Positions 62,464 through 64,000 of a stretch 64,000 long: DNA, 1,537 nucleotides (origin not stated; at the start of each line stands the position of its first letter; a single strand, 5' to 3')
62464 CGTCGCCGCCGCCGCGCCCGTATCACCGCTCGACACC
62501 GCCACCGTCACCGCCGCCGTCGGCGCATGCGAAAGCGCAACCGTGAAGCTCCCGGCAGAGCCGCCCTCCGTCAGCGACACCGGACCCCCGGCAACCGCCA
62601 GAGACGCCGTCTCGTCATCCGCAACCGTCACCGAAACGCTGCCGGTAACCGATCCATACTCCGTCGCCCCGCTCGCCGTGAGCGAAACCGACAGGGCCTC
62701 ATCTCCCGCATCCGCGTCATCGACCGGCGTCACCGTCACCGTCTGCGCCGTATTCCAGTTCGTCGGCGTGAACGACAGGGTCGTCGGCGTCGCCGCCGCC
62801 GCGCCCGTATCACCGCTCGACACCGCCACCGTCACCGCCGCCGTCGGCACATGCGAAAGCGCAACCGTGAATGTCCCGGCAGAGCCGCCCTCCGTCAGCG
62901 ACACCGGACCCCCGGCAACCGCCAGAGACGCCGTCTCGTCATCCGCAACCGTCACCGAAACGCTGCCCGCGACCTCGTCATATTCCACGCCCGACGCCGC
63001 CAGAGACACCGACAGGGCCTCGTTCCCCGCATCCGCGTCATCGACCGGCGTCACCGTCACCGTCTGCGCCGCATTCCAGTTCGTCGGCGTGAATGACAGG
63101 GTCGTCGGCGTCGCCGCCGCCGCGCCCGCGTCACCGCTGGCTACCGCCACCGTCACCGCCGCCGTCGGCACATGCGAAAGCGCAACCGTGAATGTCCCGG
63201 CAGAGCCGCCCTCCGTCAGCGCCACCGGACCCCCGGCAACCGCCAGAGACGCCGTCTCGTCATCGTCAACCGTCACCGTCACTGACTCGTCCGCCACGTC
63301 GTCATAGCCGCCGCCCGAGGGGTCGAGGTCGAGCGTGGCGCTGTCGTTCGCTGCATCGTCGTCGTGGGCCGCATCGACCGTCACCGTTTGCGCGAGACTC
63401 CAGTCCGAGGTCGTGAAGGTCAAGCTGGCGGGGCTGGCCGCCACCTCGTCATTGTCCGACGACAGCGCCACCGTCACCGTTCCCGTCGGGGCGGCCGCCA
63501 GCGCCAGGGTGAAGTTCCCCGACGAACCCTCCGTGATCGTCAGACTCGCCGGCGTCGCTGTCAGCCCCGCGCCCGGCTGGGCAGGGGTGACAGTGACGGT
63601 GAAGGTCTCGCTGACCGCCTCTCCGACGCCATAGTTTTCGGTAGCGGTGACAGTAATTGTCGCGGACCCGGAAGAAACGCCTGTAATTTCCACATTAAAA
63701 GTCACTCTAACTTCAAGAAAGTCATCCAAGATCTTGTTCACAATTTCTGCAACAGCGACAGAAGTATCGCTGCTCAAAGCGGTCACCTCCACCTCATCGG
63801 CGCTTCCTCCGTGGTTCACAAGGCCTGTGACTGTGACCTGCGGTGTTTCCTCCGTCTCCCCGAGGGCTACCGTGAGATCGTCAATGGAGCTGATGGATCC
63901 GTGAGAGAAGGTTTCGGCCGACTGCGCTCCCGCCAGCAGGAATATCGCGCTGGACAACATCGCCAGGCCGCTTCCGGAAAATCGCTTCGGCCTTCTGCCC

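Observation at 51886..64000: Giant autotransporter with ~8.7 kb of near-identical Calx-beta-like tandem repeats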

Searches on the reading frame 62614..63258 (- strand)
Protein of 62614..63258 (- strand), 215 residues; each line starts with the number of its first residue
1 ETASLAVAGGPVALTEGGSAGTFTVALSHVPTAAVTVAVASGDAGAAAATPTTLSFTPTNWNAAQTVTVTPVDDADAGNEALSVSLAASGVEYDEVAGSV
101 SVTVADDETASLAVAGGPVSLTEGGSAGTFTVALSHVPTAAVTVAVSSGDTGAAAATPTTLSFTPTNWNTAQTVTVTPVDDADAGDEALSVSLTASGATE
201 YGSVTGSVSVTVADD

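Call 5: search_protein_families(library=pfam, max_evalue=0.1, proteins=[window:62614-63258:-])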
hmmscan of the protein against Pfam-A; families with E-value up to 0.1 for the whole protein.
seq(215 aa): 4 families
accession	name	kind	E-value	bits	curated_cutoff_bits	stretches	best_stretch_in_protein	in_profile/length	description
PF11774.14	Lsr2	-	0.0018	18.3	29.6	1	64-93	2-31/58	Lsr2 dimerization domain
PF23418.1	DUF7108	-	0.0076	16.7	27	0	52-80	51-79/84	Domain of unknown function (DUF7108)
PF15143.11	DUF4575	-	0.0094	16.6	27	0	110-168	70-129/129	Domain of unknown function (DUF4575)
PF03631.20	Virul_fac_BrkB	-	0.033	14.3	33.7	0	19-50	10-41/259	Virulence factor BrkB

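Call 6: search_protein_families(library=ncbifam, max_evalue=0.1, proteins=[window:62614-63258:-])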
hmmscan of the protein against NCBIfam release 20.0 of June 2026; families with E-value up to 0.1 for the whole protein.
seq(215 aa): 1 family
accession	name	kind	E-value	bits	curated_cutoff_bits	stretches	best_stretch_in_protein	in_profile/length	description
TIGR03786.1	strep_pil_rpt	domain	0.023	15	31.85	1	88-116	23-50/70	streptococcal pilin isopeptide linkage domain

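Call 9: find_homologous_proteins(query=window:62614-63258:-, max_evalue=0.001)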
Query seq(215 aa) (215 aa): 275 proteins with E <= 0.001 among 8000 candidates; the best 120 are listed.
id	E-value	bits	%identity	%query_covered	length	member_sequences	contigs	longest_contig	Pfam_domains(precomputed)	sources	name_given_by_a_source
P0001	2.7e-173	590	94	100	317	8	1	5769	PF11774.15,PF23418.2,PF18466.7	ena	-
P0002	5.4e-80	286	52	87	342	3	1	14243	PF17766.8,PF01835.26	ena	-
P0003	1.2e-66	242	41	100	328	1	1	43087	PF17766.8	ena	-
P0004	1.3e-64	235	38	100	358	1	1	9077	PF17766.8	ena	-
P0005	2.1e-63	231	51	95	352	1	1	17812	PF17766.8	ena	-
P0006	5.4e-62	227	52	76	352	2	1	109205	PF11774.15,PF27127.1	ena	-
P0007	2.7e-59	218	48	84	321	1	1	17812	PF17766.8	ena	-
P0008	1.9e-55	206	50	88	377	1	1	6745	-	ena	-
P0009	4.4e-47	178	82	56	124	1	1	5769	-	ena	-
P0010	9.4e-46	174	43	88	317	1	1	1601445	-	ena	-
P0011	2.2e-45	173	40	100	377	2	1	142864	PF17766.8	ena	-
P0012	2.2e-45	173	37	95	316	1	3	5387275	-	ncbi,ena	-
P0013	2.5e-45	173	41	100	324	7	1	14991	-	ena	-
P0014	8.9e-45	171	41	100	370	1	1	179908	PF17766.8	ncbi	-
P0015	1.4e-44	170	45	97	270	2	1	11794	-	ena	-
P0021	1.3e-41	160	43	100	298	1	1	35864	PF03160.21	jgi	-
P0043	1.4e-31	128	47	82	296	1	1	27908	PF03160.21,PF17766.8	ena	-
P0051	1.2e-30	125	40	83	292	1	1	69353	PF03160.21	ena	-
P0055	3.7e-30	123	42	77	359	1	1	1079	PF03160.21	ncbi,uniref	ncbi:Calx-beta domain-containing protein, partial [Microcoleus sp. herbarium7]|uniref:Calx-beta doma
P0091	1.2e-23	102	50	71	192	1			PF03160.21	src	-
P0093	2.6e-23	101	38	94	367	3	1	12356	PF03160.21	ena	-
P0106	4.8e-21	93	41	87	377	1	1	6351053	PF03160.21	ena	-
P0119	6.1e-19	87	38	89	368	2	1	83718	PF03160.21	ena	-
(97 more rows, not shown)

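Call 10: search_solved_structures(query=window:62614-63258:-, max_evalue=1, show_alignments=3)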
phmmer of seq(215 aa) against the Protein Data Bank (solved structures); distinct sequences matched with E-value up to 1: 5.
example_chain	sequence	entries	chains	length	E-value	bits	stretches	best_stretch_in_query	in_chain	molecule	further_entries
8d4r_L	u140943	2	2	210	0.32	14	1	28-197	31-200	PGT124 Fab light chain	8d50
4r26_L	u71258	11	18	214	0.39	13.8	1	28-198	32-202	PGR124-Light Chain | PGT124 Light Chain | Fab PGT124 light chain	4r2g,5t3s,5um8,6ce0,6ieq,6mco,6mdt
5cey_A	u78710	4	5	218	0.58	13.2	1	29-198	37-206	Antibody 9H+3L Fab light chain | 3H+109L Fab Light Chain | Antibody 3H+109L Fab light chain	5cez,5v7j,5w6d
5cex_A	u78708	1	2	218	0.61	13.1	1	4-198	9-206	Antibody 9H+3L Fab light chain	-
6v8z_E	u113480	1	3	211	0.65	13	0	29-178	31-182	10-1074 Fab Light Chain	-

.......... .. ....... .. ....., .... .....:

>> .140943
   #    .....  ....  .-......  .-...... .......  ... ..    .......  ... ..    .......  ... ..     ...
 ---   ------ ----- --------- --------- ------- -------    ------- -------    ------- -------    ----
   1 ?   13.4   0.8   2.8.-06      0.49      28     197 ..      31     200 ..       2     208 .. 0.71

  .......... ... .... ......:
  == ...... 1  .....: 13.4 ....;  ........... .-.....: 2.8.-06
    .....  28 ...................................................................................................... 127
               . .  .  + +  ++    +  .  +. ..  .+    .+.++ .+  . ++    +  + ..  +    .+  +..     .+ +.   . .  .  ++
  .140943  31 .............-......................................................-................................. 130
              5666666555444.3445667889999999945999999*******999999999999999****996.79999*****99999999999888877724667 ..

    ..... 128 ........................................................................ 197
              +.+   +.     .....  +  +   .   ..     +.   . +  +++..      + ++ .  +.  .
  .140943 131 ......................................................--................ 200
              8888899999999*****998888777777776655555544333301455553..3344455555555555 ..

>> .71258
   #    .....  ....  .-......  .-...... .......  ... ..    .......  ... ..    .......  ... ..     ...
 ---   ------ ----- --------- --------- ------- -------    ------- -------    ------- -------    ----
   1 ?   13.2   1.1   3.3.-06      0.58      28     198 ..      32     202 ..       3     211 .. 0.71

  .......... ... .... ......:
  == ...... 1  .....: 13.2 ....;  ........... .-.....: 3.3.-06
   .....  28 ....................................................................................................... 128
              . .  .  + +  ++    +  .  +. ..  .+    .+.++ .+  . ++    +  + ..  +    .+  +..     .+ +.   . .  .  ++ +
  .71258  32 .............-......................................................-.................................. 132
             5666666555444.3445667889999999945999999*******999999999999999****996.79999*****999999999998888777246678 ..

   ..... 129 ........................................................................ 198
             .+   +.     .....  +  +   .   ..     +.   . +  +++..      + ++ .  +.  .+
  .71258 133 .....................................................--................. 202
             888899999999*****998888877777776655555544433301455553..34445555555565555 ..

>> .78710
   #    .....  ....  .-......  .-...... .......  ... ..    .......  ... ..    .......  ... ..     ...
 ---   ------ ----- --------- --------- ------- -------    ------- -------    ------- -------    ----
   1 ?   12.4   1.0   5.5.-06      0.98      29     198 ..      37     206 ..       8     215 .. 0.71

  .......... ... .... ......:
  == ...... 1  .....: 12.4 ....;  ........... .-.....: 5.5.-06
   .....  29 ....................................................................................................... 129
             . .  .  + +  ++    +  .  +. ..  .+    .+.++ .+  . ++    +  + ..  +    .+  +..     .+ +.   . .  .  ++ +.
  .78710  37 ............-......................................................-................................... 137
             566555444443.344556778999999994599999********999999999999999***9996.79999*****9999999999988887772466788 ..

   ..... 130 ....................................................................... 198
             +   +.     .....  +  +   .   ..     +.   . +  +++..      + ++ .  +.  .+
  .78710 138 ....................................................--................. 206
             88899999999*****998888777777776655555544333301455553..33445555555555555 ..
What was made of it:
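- Tried and rejected: The unit pair hit only antibody light chains at E > 0.3 (call 10).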

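Call 12: search_protein_families(library=pfam, alignment_id=A1, max_evalue=0.01)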
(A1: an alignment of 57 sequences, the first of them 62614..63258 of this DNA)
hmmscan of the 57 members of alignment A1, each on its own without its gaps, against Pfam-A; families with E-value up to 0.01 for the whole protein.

A. member 1, window:62614-63258:- (215 aa): 3 families
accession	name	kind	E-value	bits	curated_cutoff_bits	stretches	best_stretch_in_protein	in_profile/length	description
PF11774.14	Lsr2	-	0.0018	18.3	29.6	0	64-93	2-31/58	Lsr2 dimerization domain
PF23418.1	DUF7108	-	0.0076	16.7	27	0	52-80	51-79/84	Domain of unknown function (DUF7108)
PF15143.11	DUF4575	-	0.0094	16.6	27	0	110-168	70-129/129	Domain of unknown function (DUF4575)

B. families by the number of members that match (of 57 scanned): 70 families (the first 25 are shown)
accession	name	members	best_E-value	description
PF17766.7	fn3_6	32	2.8e-17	Fibronectin type-III domain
PF20579.4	LapA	17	1.2e-08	LapA domain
PF03160.20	Calx-beta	8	2.2e-23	Calx-beta domain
PF15780.11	ASH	5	8.2e-05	Abnormal spindle-like microcephaly-assoc'd, ASPM-SPD-2-Hydin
PF11614.14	FixG_C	5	0.00026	IG-like fold at C-terminal of FixG, putative oxidoreductase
PF02510.20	SPAN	5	0.00033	Surface presentation of antigen domain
PF01835.25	MG2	4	2.1e-08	MG2 domain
PF21426.3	GBS104-like_Ig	4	1.2e-06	Tip pilin GBS104-like, Ig-like domain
PF18559.7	Exop_C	4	0.0002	Galactose-binding domain-like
PF25312.1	Allergen_Asp_f_4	3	1.6e-07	Allergen Asp f 4-like domain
PF03948.19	Ribosomal_L9_C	3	1.6e-05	Ribosomal protein L9, C-terminal domain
PF04359.20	DUF493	3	0.00023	Protein of unknown function (DUF493)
PF11774.14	Lsr2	2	6.3e-06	Lsr2 dimerization domain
PF10670.15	DUF4198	2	7.2e-05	Domain of unknown function (DUF4198)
PF02770.24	Acyl-CoA_dh_M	2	0.00012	Acyl-CoA dehydrogenase, middle domain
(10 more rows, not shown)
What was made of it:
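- Some sibling units hit Pfam LapA weakly (call 12).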

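Call 19: predict_structure(alignment_id=A1)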
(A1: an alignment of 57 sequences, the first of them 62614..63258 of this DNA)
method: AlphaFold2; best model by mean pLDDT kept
length: 215 residues; sequences in the alignment: 57
mean_pLDDT: 97.0   pTM: 0.80
mean pLDDT of the five models: 97.0, 96.8, 96.7, 96.5, 96.2
residues with pLDDT >= 90: 209; 70-90: 6; 50-70: 0; < 50: 0
segments of 3 or more residues with pLDDT < 50: none
pLDDT, mean of each block of 10 residues (from residue 1): 94 96 98 98 98 98 98 93 98 96 96 96 97 97 98 98 98 98 97 96 97 97
secondary structure, 60 per line:
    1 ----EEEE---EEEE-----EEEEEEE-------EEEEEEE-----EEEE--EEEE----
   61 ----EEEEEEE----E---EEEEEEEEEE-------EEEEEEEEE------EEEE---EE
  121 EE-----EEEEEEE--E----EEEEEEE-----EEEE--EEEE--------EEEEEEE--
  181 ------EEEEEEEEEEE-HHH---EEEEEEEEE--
elements in order: E5-8 E12-15 E21-27 E35-41 E47-50 E53-56 E65-71 E80-89 E97-105 E112-115 E119-122 E128-134 E142-148 E154-157 E160-163 E172-178 E187-197 E205-213
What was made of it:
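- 55210..63258 (-): 25 near-identical 321/324-bp units (aa 235-2917): 17 type A (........) and 8 type B ((A/T)EYGSVT, in two sub-variants). Order: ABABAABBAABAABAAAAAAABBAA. The A/B difference is a cassette of about 45 nt near the 3' end of the unit. pN/pS is 0.41 for A and 0.33 for B. An AlphaFold model of two units has pLDDT 97 and is two beta-sandwiches (call 19).
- Two-unit AlphaFold model with pLDDT 97: two 7-pass beta-sandwiches (call 19).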

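Call 22: fold_search(model_id=the predicted structure, library=pdb)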
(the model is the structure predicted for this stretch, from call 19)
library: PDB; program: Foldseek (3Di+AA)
matches with E <= 10: 1812; with E <= 0.001: 222
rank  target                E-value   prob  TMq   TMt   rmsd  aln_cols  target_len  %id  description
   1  7som_D                1.7e-08  1.00  0.36  0.06  20.3       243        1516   15  Ciliary C2 central pair apparatus isolated from Chlamydomonas reinhardtii (released 2022-04-13)
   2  7sqc_F1               3.7e-08  1.00  0.45  0.25   7.4       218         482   13  Ciliary C1 central pair apparatus isolated from Chlamydomonas reinhardtii (released 2022-04-13)
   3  7sqc_F0               6.8e-08  1.00  0.45  0.35   7.4       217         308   13  Ciliary C1 central pair apparatus isolated from Chlamydomonas reinhardtii (released 2022-04-13)
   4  9ijj_h                9.4e-08  1.00  0.44  0.09  11.1       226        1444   12  In situ structure of the central apparatus in mouse sperm axoneme. (released 2025-06-04)
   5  7n6g_4C               2.3e-07  1.00  0.54  0.23   6.3       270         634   14  C1 of central pair (released 2022-05-18)
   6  7sqc_2A               3.3e-07  1.00  0.54  0.20   6.0       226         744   17  Ciliary C1 central pair apparatus isolated from Chlamydomonas reinhardtii (released 2022-04-13)
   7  9ijj_O                3.7e-07  1.00  0.54  0.12   6.1       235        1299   10  In situ structure of the central apparatus in mouse sperm axoneme. (released 2025-06-04)
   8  8sgt_A                5.1e-07  1.00  0.38  0.17   8.2       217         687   15  Cryo-EM structure of human NCX1 in Ca2+ bound, activated state (group II in the presence of 0.5 mM Ca2+) (released 2023-10-11)
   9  3f85                  6.4e-07  1.00  0.63  0.35   5.6       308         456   12  Structure of fusion complex of homo trimeric major pilin subunits CfaB of CFA/I fimbirae from ETEC E. coli (released 2009-08-11)
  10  9iv8                  7.4e-07  1.00  0.36  0.15   8.5       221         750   16  Cryo-EM structure of human NCX1 in PIP2 diC8 bound state (released 2025-03-19)
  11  3us9                  9.0e-07  1.00  0.42  0.37   9.4       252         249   14  Crystal Structure of the NCX1 Intracellular Tandem Calcium Binding Domains(CBD12) (released 2012-07-11)
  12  7ptb                  1.1e-06  1.00  0.38  0.28   9.9       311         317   10  Crystal structure of the SPD-2 domain of human CEP192 (released 2022-04-06)
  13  8jp0                  1.1e-06  1.00  0.38  0.17   9.0       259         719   14  structure of human sodium-calciumexchanger NCX1 (released 2024-01-03)
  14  7sqc_T0               1.2e-06  1.00  0.42  0.19  10.5       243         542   11  Ciliary C1 central pair apparatus isolated from Chlamydomonas reinhardtii (released 2022-04-13)
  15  9ijj_C                1.4e-06  1.00  0.37  0.11  10.9       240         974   12  In situ structure of the central apparatus in mouse sperm axoneme. (released 2025-06-04)
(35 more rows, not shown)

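Call 24: search_protein_families(library=pfam, proteins=[P0021, P0043, P0051, P0055, P0091, P0093, P0106, P0119], max_evalue=0.01)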
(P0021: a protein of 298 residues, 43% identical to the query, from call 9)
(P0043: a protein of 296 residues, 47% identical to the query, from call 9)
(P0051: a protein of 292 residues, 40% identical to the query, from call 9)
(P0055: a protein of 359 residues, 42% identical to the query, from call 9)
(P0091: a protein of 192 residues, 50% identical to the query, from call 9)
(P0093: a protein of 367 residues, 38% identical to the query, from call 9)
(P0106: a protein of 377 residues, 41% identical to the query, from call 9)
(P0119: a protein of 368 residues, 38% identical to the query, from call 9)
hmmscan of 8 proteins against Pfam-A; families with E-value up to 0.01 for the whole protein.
P0021 (298 aa): 1 family
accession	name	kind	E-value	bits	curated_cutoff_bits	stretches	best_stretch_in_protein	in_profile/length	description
PF03160.20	Calx-beta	-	1.8e-06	28.4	27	0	158-263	3-113/119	Calx-beta domain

P0043 (296 aa): 4 families
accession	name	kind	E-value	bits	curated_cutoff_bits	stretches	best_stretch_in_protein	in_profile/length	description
PF03160.20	Calx-beta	-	3.5e-06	27.5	27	1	74-183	2-114/119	Calx-beta domain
PF17766.7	fn3_6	-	7.3e-06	26.5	26.4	0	221-266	30-75/99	Fibronectin type-III domain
PF18559.7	Exop_C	-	0.0024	18.1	26.1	0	79-144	54-119/155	Galactose-binding domain-like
PF16341.10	DUF4971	-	0.0037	17.5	31.3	0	97-149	64-116/141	Domain of unknown function (DUF4971)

P0051 (292 aa): 1 family
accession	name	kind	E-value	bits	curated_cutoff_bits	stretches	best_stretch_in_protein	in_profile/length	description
PF03160.20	Calx-beta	-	2.4e-06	28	27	0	219-269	61-108/119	Calx-beta domain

P0055 (359 aa): 4 families
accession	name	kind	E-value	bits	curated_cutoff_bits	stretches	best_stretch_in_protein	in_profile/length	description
PF03160.20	Calx-beta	-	5.8e-09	36.4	27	1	43-156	3-119/119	Calx-beta domain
PF18559.7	Exop_C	-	0.0002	21.6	26.1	0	153-224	45-117/155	Galactose-binding domain-like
PF10670.15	DUF4198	-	0.00031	21.4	34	0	278-321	135-176/209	Domain of unknown function (DUF4198)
PF13155.12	Toprim_2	-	0.009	16.8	22.1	0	142-163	38-59/88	Toprim-like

P0091 (192 aa): 2 families
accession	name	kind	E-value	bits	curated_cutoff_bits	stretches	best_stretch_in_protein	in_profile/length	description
PF03160.20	Calx-beta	-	5.7e-06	26.8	27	0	95-175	13-97/119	Calx-beta domain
PF17766.7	fn3_6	-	3.7e-05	24.3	26.4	0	105-159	18-74/99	Fibronectin type-III domain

P0093 (367 aa): 3 families
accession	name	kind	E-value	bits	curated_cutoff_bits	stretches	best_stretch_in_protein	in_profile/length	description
PF03160.20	Calx-beta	-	2.2e-23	83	27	2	39-143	13-117/119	Calx-beta domain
PF17766.7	fn3_6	-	0.0003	21.4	26.4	0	188-228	43-81/99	Fibronectin type-III domain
PF20579.4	LapA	-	0.0022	18.8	27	0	32-143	1-98/99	LapA domain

P0106 (377 aa): 1 family
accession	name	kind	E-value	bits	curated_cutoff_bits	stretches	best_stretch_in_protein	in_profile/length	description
PF03160.20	Calx-beta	-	5.7e-08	33.2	27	1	1-42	60-101/119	Calx-beta domain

P0119 (368 aa): 3 families
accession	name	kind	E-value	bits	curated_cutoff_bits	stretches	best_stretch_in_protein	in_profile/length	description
PF03160.20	Calx-beta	-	3.1e-10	40.5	27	1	57-126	50-119/119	Calx-beta domain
PF08522.16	BT_3987-like_N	-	0.0008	20.5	25.9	1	7-95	15-106/120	BT_3987-like, N-terminal domain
PF02510.20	SPAN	-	0.0063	17.2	24.8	0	299-331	4-34/84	Surface presentation of antigen domain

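Call 33: find_encoding_contigs(protein=P0001, flank=10000, max_places=4)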
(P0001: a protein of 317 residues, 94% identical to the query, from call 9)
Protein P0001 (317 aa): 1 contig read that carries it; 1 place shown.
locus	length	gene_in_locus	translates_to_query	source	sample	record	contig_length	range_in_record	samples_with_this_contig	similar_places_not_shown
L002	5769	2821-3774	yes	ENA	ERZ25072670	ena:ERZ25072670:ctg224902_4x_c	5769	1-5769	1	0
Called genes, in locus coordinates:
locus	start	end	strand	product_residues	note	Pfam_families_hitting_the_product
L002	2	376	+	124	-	?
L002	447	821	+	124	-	-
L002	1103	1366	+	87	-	-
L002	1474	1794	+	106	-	-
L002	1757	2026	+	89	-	-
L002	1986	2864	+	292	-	-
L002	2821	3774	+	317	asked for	PF18466:GluRS_N (faint), PF23418:DUF7108 (faint), PF11774:Lsr2 (faint)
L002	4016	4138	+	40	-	-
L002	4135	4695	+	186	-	-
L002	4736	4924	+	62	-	-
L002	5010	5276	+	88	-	-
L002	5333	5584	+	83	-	-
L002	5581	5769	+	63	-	?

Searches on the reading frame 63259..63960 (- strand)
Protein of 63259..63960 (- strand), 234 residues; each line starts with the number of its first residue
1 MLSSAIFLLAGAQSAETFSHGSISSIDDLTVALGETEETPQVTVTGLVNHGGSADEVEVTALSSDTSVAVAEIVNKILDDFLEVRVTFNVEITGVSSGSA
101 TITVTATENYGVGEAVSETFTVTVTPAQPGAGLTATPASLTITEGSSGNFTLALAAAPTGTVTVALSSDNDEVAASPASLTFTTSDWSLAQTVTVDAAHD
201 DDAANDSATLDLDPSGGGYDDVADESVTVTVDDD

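Call 5: search_protein_families(library=pfam, max_evalue=0.1, proteins=[window:63259-63960:-])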
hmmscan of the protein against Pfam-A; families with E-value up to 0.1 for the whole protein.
seq(234 aa): 2 families
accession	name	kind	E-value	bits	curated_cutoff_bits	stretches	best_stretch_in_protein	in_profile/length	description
PF17766.7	fn3_6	-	0.00015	22.3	26.4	0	95-157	14-72/99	Fibronectin type-III domain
PF23616.1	Ig_GEX2_N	-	0.011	16.3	27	0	99-179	19-102/105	GEX2 N-terminal Ig-like domain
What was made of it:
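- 63571..63915 (-): Distal N-terminal 'head' (aa 16-130), unique sequence, probably one Ig-like domain. This is the candidate ligand-binding tip. Call 5: only sub-threshold fn3_6 and Ig_GEX2_N hits.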

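Call 6: search_protein_families(library=ncbifam, max_evalue=0.1, proteins=[window:63259-63960:-])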
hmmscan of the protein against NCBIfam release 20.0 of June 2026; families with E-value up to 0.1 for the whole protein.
seq(234 aa): 1 family
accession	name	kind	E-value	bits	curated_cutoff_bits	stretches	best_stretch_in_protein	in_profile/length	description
NF041740.1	choice_anch_T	equivalog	0.0027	16.9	70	1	96-157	45-103/259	choice-of-anchor T family protein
